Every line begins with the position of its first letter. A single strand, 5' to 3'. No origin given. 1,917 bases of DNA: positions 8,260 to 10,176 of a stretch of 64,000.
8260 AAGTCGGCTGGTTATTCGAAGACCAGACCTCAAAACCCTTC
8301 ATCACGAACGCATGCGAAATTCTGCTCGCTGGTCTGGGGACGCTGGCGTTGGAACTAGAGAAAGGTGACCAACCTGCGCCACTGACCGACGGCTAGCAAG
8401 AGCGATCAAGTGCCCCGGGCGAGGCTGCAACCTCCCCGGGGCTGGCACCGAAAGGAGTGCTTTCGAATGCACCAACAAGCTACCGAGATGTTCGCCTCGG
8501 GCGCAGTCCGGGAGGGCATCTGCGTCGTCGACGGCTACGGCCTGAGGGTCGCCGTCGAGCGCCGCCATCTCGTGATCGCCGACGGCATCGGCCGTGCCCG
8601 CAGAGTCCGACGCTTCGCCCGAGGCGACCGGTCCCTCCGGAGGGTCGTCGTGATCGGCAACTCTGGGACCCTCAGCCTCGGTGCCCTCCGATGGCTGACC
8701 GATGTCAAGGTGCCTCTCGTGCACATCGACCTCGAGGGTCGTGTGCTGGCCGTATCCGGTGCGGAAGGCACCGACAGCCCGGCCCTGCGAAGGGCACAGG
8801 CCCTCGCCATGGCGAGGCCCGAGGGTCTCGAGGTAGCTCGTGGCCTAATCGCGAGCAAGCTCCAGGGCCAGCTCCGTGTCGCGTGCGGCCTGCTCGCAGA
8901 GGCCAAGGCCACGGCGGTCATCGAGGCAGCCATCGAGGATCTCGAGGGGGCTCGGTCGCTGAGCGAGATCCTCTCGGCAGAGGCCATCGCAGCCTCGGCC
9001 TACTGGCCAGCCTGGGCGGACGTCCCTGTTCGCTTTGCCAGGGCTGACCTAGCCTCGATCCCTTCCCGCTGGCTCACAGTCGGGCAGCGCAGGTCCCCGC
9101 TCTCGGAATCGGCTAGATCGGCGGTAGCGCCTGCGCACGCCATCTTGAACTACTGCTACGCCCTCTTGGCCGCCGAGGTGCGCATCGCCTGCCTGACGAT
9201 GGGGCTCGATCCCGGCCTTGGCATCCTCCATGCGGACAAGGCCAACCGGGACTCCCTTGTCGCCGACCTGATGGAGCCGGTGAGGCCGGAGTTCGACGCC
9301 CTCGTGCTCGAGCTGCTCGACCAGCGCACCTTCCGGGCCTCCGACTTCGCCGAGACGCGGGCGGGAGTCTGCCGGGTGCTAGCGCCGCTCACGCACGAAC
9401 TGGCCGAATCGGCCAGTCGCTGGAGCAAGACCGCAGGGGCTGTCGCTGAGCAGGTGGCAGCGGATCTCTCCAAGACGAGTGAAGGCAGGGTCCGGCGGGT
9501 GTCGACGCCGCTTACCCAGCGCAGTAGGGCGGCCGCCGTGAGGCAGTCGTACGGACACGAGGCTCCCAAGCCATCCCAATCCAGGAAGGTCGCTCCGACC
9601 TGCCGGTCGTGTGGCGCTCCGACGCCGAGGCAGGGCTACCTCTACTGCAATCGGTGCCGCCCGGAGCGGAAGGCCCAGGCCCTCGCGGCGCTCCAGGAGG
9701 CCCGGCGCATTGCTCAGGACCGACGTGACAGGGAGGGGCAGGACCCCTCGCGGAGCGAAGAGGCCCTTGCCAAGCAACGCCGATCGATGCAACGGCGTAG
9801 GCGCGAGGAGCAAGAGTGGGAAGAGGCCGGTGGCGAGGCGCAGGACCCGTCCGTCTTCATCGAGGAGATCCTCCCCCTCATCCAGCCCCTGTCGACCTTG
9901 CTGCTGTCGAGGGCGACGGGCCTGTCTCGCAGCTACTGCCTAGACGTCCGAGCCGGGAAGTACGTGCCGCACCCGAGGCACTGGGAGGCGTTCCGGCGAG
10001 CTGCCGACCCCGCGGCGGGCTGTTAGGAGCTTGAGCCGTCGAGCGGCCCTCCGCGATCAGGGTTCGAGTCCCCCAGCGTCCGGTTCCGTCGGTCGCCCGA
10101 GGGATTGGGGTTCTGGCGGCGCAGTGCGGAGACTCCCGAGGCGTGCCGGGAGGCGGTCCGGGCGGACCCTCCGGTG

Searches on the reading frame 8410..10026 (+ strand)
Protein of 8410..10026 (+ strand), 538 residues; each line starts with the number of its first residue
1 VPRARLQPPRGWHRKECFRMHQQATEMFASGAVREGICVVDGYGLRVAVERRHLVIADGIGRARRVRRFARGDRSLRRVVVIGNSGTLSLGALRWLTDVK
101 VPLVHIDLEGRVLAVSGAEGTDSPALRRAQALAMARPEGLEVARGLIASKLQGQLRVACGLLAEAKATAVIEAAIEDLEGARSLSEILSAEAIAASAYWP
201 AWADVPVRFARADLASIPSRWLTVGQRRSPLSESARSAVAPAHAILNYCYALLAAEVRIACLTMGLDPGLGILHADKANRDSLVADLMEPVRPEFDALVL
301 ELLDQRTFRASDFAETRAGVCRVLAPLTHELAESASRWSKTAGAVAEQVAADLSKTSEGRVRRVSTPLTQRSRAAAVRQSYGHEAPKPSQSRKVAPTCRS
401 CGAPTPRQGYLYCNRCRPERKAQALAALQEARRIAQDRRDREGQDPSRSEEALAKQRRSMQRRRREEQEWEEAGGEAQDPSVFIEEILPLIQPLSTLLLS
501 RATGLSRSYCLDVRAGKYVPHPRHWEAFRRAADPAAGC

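Call 7: search_protein_families(library=pfam, proteins=[window:8410-10026:+], max_evalue=0.01)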
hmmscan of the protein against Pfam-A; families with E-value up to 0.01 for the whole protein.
window:8410-10026:+ (538 aa): 1 family
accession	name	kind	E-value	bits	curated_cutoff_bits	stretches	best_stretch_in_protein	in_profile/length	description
PF01867.21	Cas_Cas1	-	6e-39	134.3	22.3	1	40-320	3-267/283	CRISPR associated protein Cas1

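Call 8: search_protein_families(library=padloc, proteins=[window:8410-10026:+], max_evalue=0.01)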
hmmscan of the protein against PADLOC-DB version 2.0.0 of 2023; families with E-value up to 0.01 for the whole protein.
window:8410-10026:+ (538 aa): 28 families (the best 25 are shown)
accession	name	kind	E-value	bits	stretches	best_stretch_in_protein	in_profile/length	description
PDLC01608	Cas1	-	9.3e-41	138.1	1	39-321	2-260/276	"CAS-I,CAS-II,CAS-III,CAS-IV,CAS-V,CAS-VI; acquisition_1"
PDLC01248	Cas1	-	7.9e-39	131.9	1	75-321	31-245/289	"CAS-I,CAS-II,CAS-III,CAS-IV,CAS-V,CAS-VI; acquisition_1"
PDLC00927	Cas1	-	1.4e-31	107.9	1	78-320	37-271/327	CRISPR-associated endonuclease Cas1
PDLC01747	Cas1g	-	1.5e-31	107.6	1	74-318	231-460/523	-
PDLC01249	Cas1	-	5.3e-30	102.7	1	75-313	31-246/246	"CAS-I,CAS-II,CAS-III,CAS-IV,CAS-V,CAS-VI; acquisition_1"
PDLC00928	Cas1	-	4e-27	93.1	1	78-319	36-265/315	Cas1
PDLC01743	Cas1c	-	4.7e-27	93.1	1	75-321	39-276/337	-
PDLC01334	Cas1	-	5.6e-27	92.9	1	75-322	37-278/336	"CAS-I,CAS-II,CAS-III,CAS-IV,CAS-V,CAS-VI; acquisition_1"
PDLC01449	Cas1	-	1.4e-26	91.4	1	80-332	38-252/285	"CAS-I,CAS-II,CAS-III,CAS-IV,CAS-V,CAS-VI; acquisition_1"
PDLC02025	Cas1d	-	3.4e-26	90.5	1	75-316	36-255/316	-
PDLC00923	Cas1c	-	7.4e-26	89.2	1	75-322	38-281/340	"CRISPR-associated endonuclease Cas1, subtype I-C/DVULG"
PDLC02066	Cas1b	-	4.2e-20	70.3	1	79-317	37-270/322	-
PDLC02061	Cas1_II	-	8.1e-19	65.7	1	79-368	66-304/335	-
PDLC02063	Cas1_IIIb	-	8.5e-18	62.2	1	74-306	343-553/617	-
PDLC02067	Cas1b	-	1.2e-15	55.3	1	72-319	231-471/533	-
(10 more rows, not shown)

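Call 9: search_protein_families(library=ncbifam, proteins=[window:8410-10026:+], max_evalue=0.01)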
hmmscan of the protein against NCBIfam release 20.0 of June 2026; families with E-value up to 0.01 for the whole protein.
window:8410-10026:+ (538 aa): 9 families
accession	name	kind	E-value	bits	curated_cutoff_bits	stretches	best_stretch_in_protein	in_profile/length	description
TIGR00287.1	cas1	equivalog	5.2e-31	107.9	71.7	1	78-320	37-271/327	CRISPR-associated endonuclease Cas1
NF049935.1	cas4g_cas1g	exception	3.8e-30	104.9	560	1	28-320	207-485/546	CRISPR-associated endonuclease Cas4g/Cas1g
TIGR03640.1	cas1_DVULG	exception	2.8e-25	89.2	385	1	75-322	38-281/340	type I-C CRISPR-associated endonuclease Cas1c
TIGR04093.1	cas1_CYANO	exception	3.5e-22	78.8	385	1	76-317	40-270/334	type I-D CRISPR-associated endonuclease Cas1d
TIGR03639.1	cas1_NMENI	exception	9.8e-15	54.6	120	1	240-324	170-253/278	type II CRISPR-associated endonuclease Cas1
TIGR03983.1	cas1_MYXAN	equivalog_domain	2.7e-13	49.6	358.05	1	72-314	43-280/347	type I-MYXAN CRISPR-associated endonuclease Cas1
TIGR04329.1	cas1_PREFRAN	exception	1.2e-07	31.2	300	1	242-314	189-261/317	type V CRISPR-associated endonuclease Cas1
TIGR03641.1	cas1_HMARI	exception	4.5e-06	26.2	304.1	1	138-319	97-262/324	type I-B CRISPR-associated endonuclease Cas1b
TIGR03638.1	cas1_ECOLI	exception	0.0072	15.6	215.6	0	242-287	172-215/269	type I-E CRISPR-associated endonuclease Cas1e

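Call 13: find_homologous_proteins(query=window:8410-10026:+, max_evalue=1e-20)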
Query window:8410-10026:+ (538 aa): 883 proteins with E <= 1e-20 among 8000 candidates; the best 120 are listed.
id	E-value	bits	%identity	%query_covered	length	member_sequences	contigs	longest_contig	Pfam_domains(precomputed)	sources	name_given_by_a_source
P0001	0.0e+0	1121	100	96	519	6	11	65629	PF01867.22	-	-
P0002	1.9e-292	989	90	94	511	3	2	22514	PF01867.22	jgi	jgi:CRISPR-associated endonuclease Cas1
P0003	2.9e-292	988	84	99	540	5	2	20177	PF01867.22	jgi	-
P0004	1.8e-289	979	89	94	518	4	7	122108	PF01867.22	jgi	jgi:CRISPR-associated endonuclease Cas1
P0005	4.2e-281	951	84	96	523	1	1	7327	PF01867.22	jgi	jgi:CRISPR-associated endonuclease Cas1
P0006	1.3e-276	936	87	92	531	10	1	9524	PF01867.22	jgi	-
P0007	8.0e-273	924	83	95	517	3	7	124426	PF01867.22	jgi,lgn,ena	-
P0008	7.2e-269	911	81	95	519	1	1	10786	PF01867.22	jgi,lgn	jgi:CRISPR-associated endonuclease Cas1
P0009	1.6e-211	722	65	95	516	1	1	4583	PF01867.22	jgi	-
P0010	1.3e-207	709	65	95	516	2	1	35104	PF01867.22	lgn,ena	-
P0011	3.3e-195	668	63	95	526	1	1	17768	PF01867.22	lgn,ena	-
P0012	6.1e-194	664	63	95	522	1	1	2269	PF01867.22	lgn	-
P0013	2.6e-189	648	64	91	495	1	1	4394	PF01867.22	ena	-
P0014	3.4e-185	635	63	88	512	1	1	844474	PF01867.22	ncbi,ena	-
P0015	1.1e-182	626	61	95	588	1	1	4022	PF01867.22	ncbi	-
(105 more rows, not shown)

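Call 14: find_encoding_contigs(protein=P0001, flank=10000, max_places=10)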
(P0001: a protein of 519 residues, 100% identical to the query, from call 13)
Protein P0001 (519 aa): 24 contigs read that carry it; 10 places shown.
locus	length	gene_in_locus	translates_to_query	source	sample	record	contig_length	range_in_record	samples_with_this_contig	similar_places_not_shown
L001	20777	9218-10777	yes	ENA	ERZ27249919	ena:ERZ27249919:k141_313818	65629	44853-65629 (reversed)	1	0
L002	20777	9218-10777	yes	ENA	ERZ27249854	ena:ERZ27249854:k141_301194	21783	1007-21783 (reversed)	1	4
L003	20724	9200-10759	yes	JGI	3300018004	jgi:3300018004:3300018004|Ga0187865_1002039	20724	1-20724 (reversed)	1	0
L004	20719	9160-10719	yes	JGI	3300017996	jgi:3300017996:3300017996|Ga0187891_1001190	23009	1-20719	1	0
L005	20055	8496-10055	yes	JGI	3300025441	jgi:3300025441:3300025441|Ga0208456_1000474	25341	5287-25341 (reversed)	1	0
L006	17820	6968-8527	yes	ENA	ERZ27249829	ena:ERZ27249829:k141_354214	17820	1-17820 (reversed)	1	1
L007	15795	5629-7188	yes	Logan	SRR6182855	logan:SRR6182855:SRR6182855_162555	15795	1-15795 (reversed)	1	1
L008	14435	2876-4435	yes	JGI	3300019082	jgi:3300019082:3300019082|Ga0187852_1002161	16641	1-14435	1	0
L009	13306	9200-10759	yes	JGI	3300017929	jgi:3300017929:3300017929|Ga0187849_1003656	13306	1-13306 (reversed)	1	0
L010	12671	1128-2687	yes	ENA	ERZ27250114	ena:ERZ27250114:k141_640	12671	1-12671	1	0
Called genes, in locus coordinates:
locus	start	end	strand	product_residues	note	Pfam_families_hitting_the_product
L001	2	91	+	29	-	?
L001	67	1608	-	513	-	PF08751:TrwC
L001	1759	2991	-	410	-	-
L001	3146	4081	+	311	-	PF04471:Mrr_cat (weak)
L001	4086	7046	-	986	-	-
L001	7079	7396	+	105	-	-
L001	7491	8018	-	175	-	-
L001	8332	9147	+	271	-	-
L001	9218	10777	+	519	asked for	PF01867:Cas_Cas1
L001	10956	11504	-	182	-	-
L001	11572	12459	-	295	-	-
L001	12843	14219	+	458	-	PF02384:N6_Mtase, PF07669:Eco57I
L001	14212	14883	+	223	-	-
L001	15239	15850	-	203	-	PF11536:DUF3226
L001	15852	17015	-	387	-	PF13175:AAA_15, PF13304:AAA_21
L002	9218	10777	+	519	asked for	PF01867:Cas_Cas1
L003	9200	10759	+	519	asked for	PF01867:Cas_Cas1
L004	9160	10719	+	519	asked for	PF01867:Cas_Cas1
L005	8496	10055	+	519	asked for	PF01867:Cas_Cas1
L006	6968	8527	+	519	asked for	PF01867:Cas_Cas1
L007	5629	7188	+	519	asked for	PF01867:Cas_Cas1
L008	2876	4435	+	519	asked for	PF01867:Cas_Cas1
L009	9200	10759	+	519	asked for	PF01867:Cas_Cas1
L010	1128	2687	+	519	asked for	PF01867:Cas_Cas1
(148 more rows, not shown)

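Call 15: find_encoding_contigs(protein=P0004, flank=10000, max_places=3)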
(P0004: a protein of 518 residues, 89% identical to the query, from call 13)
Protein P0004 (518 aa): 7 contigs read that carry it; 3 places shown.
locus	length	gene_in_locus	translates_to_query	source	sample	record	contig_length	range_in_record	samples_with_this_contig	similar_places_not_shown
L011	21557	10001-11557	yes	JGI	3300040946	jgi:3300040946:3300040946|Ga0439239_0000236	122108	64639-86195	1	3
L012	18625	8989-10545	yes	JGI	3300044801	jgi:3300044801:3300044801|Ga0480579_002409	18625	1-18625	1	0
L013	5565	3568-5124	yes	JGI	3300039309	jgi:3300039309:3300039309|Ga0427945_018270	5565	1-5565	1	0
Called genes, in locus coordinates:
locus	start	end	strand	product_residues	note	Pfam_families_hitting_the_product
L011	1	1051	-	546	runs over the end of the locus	PF08751:TrwC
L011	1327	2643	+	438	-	PF18165:pP_pnuc_1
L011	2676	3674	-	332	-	-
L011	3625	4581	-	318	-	-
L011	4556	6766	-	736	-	-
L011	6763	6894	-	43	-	-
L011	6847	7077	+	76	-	-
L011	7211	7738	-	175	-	-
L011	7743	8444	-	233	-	PF02195:ParB_N (weak), PF13384:HTH_23 (weak)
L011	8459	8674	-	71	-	-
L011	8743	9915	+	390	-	-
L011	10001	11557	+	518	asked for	PF01867:Cas_Cas1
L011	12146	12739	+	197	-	PF01936:NYN (weak)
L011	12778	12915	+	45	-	-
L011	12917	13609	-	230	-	-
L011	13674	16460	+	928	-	PF04851:ResIII, PF00270:DEAD, PF18766:SWI2_SNF2, PF00271:Helicase_C (weak), PF08463:EcoEI_R_C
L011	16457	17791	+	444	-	PF01420:Methylase_S (faint)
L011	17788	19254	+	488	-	PF12161:HsdM_N, PF02384:N6_Mtase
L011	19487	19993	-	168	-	PF08751:TrwC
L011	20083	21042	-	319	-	PF19187:HTH_PafC, PF13280:WYL, PF25583:WCX (weak)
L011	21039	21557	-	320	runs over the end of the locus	PF13280:WYL, PF25583:WCX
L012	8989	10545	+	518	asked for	PF01867:Cas_Cas1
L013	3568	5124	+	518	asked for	PF01867:Cas_Cas1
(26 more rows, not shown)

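Call 16: find_encoding_contigs(protein=P0007, flank=10000, max_places=3)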
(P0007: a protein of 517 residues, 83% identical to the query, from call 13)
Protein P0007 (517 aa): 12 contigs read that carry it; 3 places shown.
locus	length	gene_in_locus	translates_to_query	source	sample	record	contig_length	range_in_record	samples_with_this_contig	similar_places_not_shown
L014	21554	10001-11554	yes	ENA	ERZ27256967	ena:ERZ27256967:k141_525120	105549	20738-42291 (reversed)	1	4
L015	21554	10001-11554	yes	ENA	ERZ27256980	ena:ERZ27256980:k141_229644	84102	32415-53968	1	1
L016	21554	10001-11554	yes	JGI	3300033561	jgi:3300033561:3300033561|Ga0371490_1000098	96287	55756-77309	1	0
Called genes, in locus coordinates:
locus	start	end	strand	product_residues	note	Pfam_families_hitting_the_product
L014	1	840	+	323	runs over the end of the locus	PF00528:BPD_transp_1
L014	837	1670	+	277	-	PF00528:BPD_transp_1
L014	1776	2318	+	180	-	PF08751:TrwC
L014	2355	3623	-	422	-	-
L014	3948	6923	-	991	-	-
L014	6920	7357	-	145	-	-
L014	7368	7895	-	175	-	-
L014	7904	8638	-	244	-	PF02195:ParB_N (weak), PF13384:HTH_23 (weak)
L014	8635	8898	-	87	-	PF12728:HTH_17 (weak)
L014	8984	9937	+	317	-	-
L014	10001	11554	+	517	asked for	PF01867:Cas_Cas1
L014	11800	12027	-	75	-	-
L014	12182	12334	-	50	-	-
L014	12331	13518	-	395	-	-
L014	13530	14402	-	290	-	-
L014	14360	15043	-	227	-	-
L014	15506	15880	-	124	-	-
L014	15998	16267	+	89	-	-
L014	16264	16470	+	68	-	-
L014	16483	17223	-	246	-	PF00520:Ion_trans, PF07885:Ion_trans_2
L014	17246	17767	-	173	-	-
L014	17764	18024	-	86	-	-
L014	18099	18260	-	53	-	-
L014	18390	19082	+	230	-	PF10708:DUF2510 (weak), PF01844:HNH, PF14279:HNH_5 (weak)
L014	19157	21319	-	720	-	-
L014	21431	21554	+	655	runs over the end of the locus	PF08751:TrwC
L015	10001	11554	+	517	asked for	PF01867:Cas_Cas1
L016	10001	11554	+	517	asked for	PF01867:Cas_Cas1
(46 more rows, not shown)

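Call 17: find_encoding_contigs(protein=P0002, flank=10000, max_places=2)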
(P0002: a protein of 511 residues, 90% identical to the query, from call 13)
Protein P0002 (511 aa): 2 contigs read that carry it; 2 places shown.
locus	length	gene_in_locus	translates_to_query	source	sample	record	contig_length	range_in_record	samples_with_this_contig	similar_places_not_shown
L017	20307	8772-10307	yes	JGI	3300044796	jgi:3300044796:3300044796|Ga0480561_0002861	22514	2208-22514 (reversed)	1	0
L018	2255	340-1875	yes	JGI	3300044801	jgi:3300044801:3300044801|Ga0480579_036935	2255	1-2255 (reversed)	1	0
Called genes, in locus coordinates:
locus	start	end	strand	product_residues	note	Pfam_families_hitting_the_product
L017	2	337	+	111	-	?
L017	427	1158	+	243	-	PF08751:TrwC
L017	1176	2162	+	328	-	PF03235:GmrSD_N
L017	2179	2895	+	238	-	PF18735:HEPN_RiboL-PSP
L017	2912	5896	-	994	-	-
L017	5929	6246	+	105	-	-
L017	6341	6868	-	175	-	-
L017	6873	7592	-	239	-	PF02195:ParB_N (weak), PF13384:HTH_23 (weak)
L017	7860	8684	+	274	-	-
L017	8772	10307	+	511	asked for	PF01867:Cas_Cas1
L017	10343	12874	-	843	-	PF04851:ResIII, PF27151:YagJ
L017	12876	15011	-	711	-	PF01555:N6_N4_Mtase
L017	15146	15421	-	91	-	-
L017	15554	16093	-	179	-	-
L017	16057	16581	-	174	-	PF13560:HTH_31, PF01381:HTH_3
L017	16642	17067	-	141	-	-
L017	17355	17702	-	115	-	-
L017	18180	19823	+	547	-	PF08751:TrwC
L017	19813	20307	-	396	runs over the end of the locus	PF02534:T4SS-DNA_transf (weak), PF10412:TrwB_AAD_bind, PF12696:TraG-D_C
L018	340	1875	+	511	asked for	PF01867:Cas_Cas1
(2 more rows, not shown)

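Call 18: find_encoding_contigs(protein=P0003, flank=10000, max_places=2)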
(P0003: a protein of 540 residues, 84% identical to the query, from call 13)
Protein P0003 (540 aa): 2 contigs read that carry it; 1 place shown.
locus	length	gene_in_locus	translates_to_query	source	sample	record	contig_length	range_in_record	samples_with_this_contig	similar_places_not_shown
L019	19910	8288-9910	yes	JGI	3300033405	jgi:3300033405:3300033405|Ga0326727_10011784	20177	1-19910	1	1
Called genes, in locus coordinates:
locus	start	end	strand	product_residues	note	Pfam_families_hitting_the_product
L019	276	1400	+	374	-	PF03235:GmrSD_N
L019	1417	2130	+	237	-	PF18735:HEPN_RiboL-PSP (weak)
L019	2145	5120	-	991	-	-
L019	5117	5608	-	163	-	-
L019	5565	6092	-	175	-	-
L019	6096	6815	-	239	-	PF02195:ParB_N (weak)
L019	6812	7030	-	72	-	-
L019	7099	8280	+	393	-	-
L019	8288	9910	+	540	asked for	PF01867:Cas_Cas1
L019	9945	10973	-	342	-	-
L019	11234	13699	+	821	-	PF26345:ScoMcrA_N, PF13191:AAA_16 (faint), PF12102:MrcB_N, PF13401:AAA_22 (weak), PF13481:AAA_25 (faint), PF00004:AAA, PF07728:AAA_5, PF28529:McrB_lid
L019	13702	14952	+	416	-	PF10117:McrBC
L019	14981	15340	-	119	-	PF03819:MazG (faint), PF12643:MazG-like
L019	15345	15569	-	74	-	-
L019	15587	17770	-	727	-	PF01935:DUF87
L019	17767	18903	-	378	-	-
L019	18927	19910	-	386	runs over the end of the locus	PF01555:N6_N4_Mtase (weak)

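Call 45: search_protein_families(library=padloc, proteins=[L014:2355-3623:-, L014:12331-13518:-, L014:13530-14402:-, L014:14360-15043:-, L014:15506-15880:-, L014:16483-17223:-, L014:17246-17767:-, L014:18390-19082:+, L014:19157-21319:-], max_evalue=0.001)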
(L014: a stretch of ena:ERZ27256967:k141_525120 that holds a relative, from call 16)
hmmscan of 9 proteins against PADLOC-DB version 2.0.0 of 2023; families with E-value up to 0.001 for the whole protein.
L014:2355-3623:- (422 aa): 0 families

L014:12331-13518:- (395 aa): 0 families

L014:13530-14402:- (290 aa): 0 families

L014:14360-15043:- (227 aa): 0 families

L014:15506-15880:- (124 aa): 0 families

L014:16483-17223:- (246 aa): 0 families

L014:17246-17767:- (173 aa): 0 families

L014:18390-19082:+ (230 aa): 3 families
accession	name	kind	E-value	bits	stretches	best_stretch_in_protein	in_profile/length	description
PDLC03656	mREase_IV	-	4.9e-05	21.2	1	181-215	220-254/277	Type IV methyl-directed restriction enzyme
PDLC02859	DpdF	-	0.00011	18.8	1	186-218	22-54/545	DpdF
PDLC03478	REase_II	-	0.00031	18.5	1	181-217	123-159/219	Type II restriction enzyme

L014:19157-21319:- (720 aa): 0 families

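Call 46: search_protein_families(library=padloc, proteins=[L017:1176-2162:+, L017:2179-2895:+, L017:10343-12874:-, L017:12876-15011:-, L017:15554-16093:-, L017:16642-17067:-, L017:17355-17702:-, L011:1327-2643:+, L011:2676-3674:-, L011:12917-13609:-], max_evalue=0.001)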
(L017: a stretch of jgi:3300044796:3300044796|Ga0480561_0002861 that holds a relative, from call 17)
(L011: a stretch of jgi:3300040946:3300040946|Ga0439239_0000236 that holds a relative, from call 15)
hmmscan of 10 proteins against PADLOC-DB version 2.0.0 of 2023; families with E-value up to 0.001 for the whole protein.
L017:1176-2162:+ (328 aa): 4 families
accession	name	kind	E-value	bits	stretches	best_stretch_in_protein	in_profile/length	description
PDLC03877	NsnA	-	3.6e-71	238.5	1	5-326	60-382/385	-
PDLC04027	PD-T4-2_A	-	1.1e-38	131.3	1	4-239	46-286/363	-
PDLC03418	REase_II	-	8.4e-13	46.2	1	7-149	29-163/372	Type II restriction enzyme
PDLC04154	HEC-06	-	0.00015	18.6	0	2-65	15-85/569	-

L017:2179-2895:+ (238 aa): 0 families

L017:10343-12874:- (843 aa): 2 families
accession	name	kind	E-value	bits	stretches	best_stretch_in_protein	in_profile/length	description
PDLC03650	REase_III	-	8.7e-08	29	1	351-401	378-428/898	Type III restriction enzyme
PDLC03653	REase_III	-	1.2e-07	28.3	1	351-426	426-498/883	Type III restriction enzyme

L017:12876-15011:- (711 aa): 27 families (the best 25 are shown)
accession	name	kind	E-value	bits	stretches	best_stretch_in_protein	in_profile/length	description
PDLC03645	MTase_III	-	1.7e-218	725.2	1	12-708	13-705/709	Type III methyltransferase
PDLC03642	MTase_III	-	4.3e-44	149.1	2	138-241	81-183/528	Type III methyltransferase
PDLC03634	MTase_III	-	4.3e-43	146.1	3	436-533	360-455/621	Type III methyltransferase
PDLC03639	MTase_III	-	2.5e-41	139.7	2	134-243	82-190/639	Type III methyltransferase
PDLC03640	MTase_III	-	2e-40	136.8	2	140-241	44-159/654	Type III methyltransferase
PDLC03641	MTase_III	-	3.5e-36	123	3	437-532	364-456/657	Type III methyltransferase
PDLC03644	MTase_III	-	6.6e-36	122.1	2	134-328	33-245/542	Type III methyltransferase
PDLC03646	MTase_III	-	3.5e-28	96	2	130-267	462-590/1057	Type III methyltransferase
PDLC03635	MTase_III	-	8.5e-26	88.8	1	136-244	215-316/708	Type III methyltransferase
PDLC03637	MTase_III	-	3.7e-22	76.7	2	142-242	124-231/513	Type III methyltransferase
PDLC03638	MTase_III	-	2.1e-21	74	1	141-240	382-474/816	Type III methyltransferase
PDLC03636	MTase_III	-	6e-20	69.5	1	141-241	48-140/575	Type III methyltransferase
PDLC03354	MTase_II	-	2.1e-14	51.4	1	142-240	63-172/425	Type II methyltransferase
PDLC03278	MTase_II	-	1.4e-10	39.2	1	149-226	8-75/390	Type II methyltransferase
PDLC03643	MTase_III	-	6.6e-09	33.4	1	458-523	204-267/465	Type III methyltransferase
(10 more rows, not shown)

L017:15554-16093:- (179 aa): 0 families

L017:16642-17067:- (141 aa): 0 families

L017:17355-17702:- (115 aa): 0 families

L011:1327-2643:+ (438 aa): 0 families

L011:2676-3674:- (332 aa): 0 families

L011:12917-13609:- (230 aa): 0 families

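Call 62: find_related_loci(query=A3, collection=genome_contigs, flank=10000)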
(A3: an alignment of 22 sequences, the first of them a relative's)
Query A3 (519 aa) in genome_contigs; peptide patterns used: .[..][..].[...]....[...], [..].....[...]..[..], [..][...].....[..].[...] (x = any residue, [..] = any of these).
599 stretches matched a pattern (row limit reached: there are more); 438 encode a relative of the query (tblastn E <= 1e-3); the best 80 are kept; 80 distinct loci.
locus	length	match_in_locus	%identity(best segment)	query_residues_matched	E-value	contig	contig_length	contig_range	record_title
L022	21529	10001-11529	63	1-510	4e-179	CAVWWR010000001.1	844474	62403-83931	MAG: uncultured Acidimicrobiales bacterium isolate MFD03399.bin.2.90 genome assembly, contig: contig_10324, whole genome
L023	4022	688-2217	61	1-509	2e-170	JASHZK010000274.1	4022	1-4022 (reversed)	MAG: Acidimicrobiales bacterium isolate JOPF307 JOPF_NEAR_contig_1051294, whole genome shotgun sequence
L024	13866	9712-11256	45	1-516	1e-134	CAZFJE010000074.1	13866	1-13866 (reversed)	MAG TPA_asm: uncultured Thermoleophilia bacterium isolate binchicken_co3_282 genome assembly, contig: NODE_14303_length_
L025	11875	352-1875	43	1-511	2e-131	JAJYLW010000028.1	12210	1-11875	MAG: Actinomycetes bacterium isolate DBS2-1.bin96 NODE_9828_length_12210_cov_4.069685, whole genome shotgun sequence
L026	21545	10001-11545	46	1-518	2e-128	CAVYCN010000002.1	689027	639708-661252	MAG: uncultured Actinomycetes bacterium isolate MFD04492.bin.3.7 genome assembly, contig: contig_13462, whole genome sho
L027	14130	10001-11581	43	1-507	3e-124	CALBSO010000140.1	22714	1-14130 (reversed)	MAG TPA_asm: uncultured Thermomicrobia bacterium isolate SRR5457059_bin.136_CONCOCT_v1.1_MAG genome assembly, contig: ER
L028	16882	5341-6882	43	1-513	1e-123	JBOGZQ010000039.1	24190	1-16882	MAG: Gaiellaceae bacterium isolate TC-S_metawrap_bin.206 k127_3803887, whole genome shotgun sequence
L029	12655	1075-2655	45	1-510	2e-123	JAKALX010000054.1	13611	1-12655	MAG: Chloroflexi bacterium isolate WY5.bin143 NODE_7605_length_13611_cov_1.500667, whole genome shotgun sequence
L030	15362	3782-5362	44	15-514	2e-117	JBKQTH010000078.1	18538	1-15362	MAG: Ktedonobacterales bacterium isolate MHr2D2E2F__bin_10 MHr2D2E2F_000000049939, whole genome shotgun sequence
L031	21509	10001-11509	44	5-513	8e-117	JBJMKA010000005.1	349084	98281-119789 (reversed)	MAG: Gaiellaceae bacterium isolate H2_18_all_fractions_metab_84_68_115 k255_807868, whole genome shotgun sequence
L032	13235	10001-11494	44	17-511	3e-115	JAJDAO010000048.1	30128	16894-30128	MAG: Deltaproteobacteria bacterium isolate OFTM73 OFTM73_47, whole genome shotgun sequence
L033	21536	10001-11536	45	1-517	2e-114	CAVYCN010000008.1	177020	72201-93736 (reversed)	MAG: uncultured Actinomycetes bacterium isolate MFD04492.bin.3.7 genome assembly, contig: contig_24161, whole genome sho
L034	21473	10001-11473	44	18-509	2e-113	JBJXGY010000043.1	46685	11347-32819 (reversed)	MAG: Gaiella sp. isolate F1F2.bin.157 k127_9247182, whole genome shotgun sequence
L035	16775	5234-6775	45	7-518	3e-113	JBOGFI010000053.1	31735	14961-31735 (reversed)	MAG: Acidimicrobiia bacterium isolate M3-S_metawrap_bin.36 k127_3493491, whole genome shotgun sequence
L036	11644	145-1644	41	1-510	8e-111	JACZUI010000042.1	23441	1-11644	MAG: Acidobacteria bacterium isolate B15T1B8 B15T1B8_NODE3508, whole genome shotgun sequence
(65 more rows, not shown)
